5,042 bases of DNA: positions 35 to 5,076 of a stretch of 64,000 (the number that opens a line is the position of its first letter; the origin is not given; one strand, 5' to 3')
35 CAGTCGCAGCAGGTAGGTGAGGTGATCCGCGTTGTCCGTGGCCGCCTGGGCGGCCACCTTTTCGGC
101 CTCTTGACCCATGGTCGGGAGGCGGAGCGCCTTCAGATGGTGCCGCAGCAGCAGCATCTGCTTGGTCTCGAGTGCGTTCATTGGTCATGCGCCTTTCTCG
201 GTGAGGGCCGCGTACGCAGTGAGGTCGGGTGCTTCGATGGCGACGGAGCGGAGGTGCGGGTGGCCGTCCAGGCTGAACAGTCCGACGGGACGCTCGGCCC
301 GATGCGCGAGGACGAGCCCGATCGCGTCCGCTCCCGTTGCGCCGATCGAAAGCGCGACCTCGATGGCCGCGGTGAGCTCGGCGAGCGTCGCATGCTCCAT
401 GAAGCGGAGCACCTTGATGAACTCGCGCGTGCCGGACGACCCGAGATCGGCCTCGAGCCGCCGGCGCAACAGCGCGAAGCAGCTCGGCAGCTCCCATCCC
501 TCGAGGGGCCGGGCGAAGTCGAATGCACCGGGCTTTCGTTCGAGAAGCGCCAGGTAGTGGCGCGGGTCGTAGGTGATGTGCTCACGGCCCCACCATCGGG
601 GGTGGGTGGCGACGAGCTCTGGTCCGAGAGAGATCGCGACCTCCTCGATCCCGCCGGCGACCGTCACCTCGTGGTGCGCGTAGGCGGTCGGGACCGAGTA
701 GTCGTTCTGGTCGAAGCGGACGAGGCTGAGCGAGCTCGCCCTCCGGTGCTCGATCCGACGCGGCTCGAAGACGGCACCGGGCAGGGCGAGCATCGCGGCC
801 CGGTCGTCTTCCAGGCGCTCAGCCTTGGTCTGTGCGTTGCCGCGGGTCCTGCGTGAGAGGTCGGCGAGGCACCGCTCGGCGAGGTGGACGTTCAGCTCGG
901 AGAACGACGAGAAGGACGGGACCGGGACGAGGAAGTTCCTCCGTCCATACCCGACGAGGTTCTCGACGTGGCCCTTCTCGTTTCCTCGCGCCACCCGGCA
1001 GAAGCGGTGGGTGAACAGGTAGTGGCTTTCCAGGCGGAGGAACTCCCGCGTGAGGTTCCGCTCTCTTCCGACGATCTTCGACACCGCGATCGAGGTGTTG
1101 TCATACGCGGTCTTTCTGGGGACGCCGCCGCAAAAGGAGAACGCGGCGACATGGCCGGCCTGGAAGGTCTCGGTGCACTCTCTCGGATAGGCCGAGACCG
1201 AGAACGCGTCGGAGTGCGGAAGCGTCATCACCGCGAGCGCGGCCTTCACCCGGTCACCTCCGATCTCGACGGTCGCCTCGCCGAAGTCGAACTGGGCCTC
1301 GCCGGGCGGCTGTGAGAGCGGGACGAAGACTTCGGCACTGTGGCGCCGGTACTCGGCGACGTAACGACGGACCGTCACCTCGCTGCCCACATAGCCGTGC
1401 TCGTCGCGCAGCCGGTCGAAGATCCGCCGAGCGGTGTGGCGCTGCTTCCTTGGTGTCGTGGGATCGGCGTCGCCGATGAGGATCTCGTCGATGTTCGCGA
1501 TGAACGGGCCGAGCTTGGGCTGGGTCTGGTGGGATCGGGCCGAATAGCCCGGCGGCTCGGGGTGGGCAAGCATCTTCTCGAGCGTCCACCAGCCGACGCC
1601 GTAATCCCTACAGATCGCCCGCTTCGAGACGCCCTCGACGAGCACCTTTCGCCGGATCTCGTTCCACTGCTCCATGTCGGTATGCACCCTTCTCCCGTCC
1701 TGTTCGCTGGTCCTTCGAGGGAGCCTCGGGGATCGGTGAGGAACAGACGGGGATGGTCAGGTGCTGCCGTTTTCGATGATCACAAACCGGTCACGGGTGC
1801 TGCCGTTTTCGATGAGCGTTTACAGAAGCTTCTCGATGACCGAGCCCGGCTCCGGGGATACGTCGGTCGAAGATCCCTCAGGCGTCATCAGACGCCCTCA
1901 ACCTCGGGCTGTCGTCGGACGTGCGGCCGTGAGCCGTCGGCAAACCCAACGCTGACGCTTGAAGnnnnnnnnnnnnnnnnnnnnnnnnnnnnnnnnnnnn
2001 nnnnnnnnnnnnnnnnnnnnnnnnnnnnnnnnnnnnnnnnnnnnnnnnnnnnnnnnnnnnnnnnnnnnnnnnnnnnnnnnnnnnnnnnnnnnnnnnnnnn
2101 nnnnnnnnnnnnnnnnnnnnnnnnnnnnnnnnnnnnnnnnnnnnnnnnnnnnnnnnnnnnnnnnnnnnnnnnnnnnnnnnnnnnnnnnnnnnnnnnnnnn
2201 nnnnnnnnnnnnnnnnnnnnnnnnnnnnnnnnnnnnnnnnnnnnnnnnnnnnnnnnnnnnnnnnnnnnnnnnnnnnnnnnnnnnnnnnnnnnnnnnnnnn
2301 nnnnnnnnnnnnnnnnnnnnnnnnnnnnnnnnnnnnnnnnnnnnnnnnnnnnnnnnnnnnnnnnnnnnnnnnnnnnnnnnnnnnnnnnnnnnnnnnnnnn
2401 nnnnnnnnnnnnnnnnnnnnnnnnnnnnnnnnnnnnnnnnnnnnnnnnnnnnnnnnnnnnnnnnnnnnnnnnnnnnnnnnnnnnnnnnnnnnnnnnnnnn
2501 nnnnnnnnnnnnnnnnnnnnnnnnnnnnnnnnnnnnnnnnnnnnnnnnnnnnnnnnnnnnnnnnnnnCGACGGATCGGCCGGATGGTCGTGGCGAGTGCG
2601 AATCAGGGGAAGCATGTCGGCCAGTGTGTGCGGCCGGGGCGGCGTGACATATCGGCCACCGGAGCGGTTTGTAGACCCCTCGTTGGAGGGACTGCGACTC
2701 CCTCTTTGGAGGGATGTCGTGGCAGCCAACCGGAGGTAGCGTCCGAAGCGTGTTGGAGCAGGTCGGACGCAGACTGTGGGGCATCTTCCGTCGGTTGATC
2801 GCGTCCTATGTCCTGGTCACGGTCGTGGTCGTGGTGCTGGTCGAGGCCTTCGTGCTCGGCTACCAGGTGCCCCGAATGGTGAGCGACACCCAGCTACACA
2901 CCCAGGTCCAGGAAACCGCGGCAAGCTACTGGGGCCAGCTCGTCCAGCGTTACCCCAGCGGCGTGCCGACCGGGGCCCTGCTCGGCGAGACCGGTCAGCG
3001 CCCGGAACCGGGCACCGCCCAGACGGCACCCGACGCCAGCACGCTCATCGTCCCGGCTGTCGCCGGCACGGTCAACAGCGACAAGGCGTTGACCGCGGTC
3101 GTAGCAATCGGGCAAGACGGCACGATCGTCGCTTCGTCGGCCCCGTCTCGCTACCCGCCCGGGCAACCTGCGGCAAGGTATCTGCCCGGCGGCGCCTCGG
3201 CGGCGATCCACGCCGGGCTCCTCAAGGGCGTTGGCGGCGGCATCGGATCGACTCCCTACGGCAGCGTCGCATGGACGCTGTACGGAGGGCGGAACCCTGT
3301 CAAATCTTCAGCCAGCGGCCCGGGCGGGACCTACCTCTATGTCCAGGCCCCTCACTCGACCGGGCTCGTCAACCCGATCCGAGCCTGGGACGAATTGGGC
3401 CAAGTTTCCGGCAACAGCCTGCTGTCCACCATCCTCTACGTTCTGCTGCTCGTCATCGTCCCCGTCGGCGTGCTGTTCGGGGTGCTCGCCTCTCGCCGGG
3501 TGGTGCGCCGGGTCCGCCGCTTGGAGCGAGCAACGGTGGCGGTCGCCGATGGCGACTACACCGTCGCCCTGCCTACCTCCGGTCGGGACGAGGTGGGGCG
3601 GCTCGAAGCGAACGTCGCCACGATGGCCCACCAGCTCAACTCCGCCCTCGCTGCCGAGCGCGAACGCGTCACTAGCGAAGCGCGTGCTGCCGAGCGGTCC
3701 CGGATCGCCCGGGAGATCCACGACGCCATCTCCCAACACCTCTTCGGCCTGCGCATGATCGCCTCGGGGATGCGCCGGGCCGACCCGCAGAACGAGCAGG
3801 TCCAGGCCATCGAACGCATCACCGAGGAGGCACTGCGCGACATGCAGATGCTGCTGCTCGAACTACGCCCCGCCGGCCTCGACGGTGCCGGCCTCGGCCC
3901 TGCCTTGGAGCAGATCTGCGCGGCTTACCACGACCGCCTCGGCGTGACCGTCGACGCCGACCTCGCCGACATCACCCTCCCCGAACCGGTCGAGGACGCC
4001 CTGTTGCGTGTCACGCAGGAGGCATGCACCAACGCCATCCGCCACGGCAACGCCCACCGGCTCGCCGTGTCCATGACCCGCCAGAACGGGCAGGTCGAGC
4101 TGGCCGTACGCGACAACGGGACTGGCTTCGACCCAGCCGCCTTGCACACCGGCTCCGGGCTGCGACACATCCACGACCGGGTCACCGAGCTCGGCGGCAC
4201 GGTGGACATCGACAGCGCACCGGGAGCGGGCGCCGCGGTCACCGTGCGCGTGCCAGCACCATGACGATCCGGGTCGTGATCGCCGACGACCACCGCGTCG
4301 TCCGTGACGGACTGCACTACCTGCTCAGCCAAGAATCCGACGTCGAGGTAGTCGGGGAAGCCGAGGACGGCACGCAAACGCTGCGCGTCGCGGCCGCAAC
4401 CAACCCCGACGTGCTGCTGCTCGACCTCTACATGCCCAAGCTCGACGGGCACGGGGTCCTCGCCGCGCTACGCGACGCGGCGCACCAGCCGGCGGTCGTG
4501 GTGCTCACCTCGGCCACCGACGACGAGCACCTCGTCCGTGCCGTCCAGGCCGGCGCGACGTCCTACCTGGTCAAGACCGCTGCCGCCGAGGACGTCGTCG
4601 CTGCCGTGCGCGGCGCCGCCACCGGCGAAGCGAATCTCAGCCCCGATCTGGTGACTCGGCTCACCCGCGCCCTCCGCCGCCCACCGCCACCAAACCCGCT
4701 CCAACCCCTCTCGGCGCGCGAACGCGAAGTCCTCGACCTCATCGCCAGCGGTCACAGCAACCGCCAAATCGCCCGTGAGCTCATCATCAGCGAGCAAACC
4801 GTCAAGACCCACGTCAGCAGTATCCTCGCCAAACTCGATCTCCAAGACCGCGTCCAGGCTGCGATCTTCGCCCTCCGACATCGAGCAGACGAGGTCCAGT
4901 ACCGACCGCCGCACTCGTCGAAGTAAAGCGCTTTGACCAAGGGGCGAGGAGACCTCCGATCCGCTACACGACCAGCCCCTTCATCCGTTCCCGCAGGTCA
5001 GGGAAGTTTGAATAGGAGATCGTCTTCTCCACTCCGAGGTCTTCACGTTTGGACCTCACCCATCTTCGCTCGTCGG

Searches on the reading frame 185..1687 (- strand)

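Call 70: search_protein_families(library=pfam, max_evalue=0.00001, proteins=[window:185-1687:-])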
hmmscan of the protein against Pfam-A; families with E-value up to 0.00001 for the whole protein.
window:185-1687:- (500 aa): 2 families
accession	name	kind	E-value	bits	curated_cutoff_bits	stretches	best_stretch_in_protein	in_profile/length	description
PF22483.2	Mu-transpos_C_2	-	1.4e-19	70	27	1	302-374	1-73/73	Mu transposase, C-terminal domain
PF00665.32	rve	-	4.5e-07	30.5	32.6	1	126-233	3-100/102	Integrase core domain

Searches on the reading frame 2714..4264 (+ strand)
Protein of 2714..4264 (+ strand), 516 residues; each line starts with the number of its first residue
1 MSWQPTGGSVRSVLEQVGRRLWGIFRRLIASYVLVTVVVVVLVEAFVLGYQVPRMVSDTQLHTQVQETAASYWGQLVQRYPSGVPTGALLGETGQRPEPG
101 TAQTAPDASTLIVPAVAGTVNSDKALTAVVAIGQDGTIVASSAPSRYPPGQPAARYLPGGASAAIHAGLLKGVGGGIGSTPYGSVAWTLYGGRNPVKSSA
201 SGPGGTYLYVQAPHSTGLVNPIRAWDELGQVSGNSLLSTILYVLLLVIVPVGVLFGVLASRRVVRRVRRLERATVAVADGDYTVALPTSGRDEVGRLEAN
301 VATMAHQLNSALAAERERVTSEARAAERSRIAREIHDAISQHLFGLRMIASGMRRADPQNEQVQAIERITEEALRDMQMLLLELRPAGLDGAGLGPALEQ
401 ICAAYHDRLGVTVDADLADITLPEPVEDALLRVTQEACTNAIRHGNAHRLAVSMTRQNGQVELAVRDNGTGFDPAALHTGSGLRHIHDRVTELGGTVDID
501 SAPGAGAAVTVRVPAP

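Call 70: search_protein_families(library=pfam, max_evalue=0.00001, proteins=[window:2714-4264:+])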
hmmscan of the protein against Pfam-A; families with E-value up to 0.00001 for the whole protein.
window:2714-4264:+ (516 aa): 4 families
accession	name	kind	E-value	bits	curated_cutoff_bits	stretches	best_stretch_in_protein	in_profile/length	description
PF02518.31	HATPase_c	-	2.3e-13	51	26.4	1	427-515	3-109/111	Histidine kinase-, DNA gyrase B-, and HSP90-like ATPase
PF07730.19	HisKA_3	-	4.5e-13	50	24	1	327-389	1-68/68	Histidine kinase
PF00672.30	HAMP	-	1.4e-12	48.2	25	1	259-309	2-52/53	HAMP domain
PF13581.12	HATPase_c_2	-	2.3e-08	34.5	27.4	1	417-478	19-85/127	Histidine kinase-like ATPase domain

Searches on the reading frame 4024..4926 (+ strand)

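Call 70: search_protein_families(library=pfam, max_evalue=0.00001, proteins=[window:4024-4926:+])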
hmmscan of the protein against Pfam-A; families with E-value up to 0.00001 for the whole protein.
window:4024-4926:+ (300 aa): 3 families
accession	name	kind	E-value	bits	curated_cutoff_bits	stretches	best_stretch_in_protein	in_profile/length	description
PF00072.30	Response_reg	-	2.4e-25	89.3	30.2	1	84-196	1-111/111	Response regulator receiver domain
PF00196.25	GerE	-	6.6e-21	74.1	23.5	1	227-283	1-57/57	Bacterial regulatory proteins, luxR family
PF08281.18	Sigma70_r4_2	-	1.9e-06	27.8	25.7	1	229-271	11-54/54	Sigma-70, region 4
